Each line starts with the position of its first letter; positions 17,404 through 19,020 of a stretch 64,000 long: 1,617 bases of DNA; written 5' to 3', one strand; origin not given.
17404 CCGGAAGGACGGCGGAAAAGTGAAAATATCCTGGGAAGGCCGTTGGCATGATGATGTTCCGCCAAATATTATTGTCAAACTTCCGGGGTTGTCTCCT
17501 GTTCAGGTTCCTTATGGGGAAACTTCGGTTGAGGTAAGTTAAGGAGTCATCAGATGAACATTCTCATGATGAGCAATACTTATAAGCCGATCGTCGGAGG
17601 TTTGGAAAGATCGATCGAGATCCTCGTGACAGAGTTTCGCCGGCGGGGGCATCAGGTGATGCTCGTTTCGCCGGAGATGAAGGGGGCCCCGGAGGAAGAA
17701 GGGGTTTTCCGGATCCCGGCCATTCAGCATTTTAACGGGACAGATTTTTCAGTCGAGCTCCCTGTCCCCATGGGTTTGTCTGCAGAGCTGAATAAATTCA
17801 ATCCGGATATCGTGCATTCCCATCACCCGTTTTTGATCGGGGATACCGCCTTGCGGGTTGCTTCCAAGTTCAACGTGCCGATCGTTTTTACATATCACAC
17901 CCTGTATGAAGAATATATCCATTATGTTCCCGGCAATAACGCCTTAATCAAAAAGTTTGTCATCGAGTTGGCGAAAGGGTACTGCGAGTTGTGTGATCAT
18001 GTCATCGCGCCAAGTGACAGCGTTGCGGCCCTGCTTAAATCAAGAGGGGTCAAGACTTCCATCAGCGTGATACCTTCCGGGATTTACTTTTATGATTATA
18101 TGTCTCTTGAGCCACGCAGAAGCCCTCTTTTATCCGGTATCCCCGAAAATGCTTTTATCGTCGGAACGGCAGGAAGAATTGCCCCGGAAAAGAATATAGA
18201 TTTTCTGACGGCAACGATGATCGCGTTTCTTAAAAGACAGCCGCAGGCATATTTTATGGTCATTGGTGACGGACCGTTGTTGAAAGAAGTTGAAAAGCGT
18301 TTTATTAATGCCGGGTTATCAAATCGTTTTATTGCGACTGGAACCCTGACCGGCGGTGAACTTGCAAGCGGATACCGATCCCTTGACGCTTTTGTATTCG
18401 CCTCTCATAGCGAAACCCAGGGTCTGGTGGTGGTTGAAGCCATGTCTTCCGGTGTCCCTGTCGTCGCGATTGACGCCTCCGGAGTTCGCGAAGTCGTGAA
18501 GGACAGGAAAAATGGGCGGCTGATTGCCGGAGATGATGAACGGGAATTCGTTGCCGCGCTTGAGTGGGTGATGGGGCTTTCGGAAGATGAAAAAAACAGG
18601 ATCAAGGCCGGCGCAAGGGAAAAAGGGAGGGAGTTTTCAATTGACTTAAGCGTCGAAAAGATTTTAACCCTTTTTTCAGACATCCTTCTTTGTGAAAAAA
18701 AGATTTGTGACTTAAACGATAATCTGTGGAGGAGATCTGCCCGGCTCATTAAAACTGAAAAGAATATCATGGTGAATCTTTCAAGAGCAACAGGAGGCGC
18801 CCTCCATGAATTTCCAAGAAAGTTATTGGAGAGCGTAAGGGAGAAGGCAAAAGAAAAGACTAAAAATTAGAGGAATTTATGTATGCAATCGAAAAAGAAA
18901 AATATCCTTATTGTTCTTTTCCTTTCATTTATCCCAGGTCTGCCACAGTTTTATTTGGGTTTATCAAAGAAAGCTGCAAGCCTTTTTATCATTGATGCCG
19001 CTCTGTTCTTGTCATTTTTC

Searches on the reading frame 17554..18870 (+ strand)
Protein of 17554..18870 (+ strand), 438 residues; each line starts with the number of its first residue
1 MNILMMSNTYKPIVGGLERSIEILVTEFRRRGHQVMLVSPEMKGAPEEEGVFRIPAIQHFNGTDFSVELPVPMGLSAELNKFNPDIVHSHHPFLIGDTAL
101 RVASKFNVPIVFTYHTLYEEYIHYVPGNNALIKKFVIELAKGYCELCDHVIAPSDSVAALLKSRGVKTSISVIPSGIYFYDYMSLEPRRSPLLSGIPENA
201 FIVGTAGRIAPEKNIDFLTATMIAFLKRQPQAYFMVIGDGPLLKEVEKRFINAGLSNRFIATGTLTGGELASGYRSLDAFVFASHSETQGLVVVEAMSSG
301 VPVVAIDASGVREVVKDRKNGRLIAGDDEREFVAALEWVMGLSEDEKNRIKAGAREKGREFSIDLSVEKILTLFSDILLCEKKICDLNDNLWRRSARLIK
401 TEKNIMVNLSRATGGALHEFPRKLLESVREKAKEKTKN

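Call 7: search_protein_families(library=pfam, proteins=[window:17554-18870:+], max_evalue=0.001)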
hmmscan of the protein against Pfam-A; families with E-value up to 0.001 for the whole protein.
window:17554-18870:+ (438 aa): 6 families
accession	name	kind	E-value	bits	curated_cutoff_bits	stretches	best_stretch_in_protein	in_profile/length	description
PF13439.12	Glyco_transf_4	-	8.1e-36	124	28.5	1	14-177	1-166/170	Glycosyltransferase Family 4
PF00534.26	Glycos_transf_1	-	2.4e-32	112.3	26.4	1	195-354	10-170/172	Glycosyl transferases group 1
PF13692.12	Glyco_trans_1_4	-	7.9e-29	101.2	27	1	202-339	3-139/142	Glycosyl transferases group 1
PF13579.12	Glyco_trans_4_4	-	2.7e-15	57.5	29.7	1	15-176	1-158/158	Glycosyl transferase 4-like domain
PF20706.3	GT4-conflict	-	1.3e-07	31.4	26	1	81-326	79-335/385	Family 4 Glycosyltransferase in conflict systems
PF08323.17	Glyco_transf_5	-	0.00081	19.6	22.7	0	2-61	1-60/239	Starch synthase catalytic domain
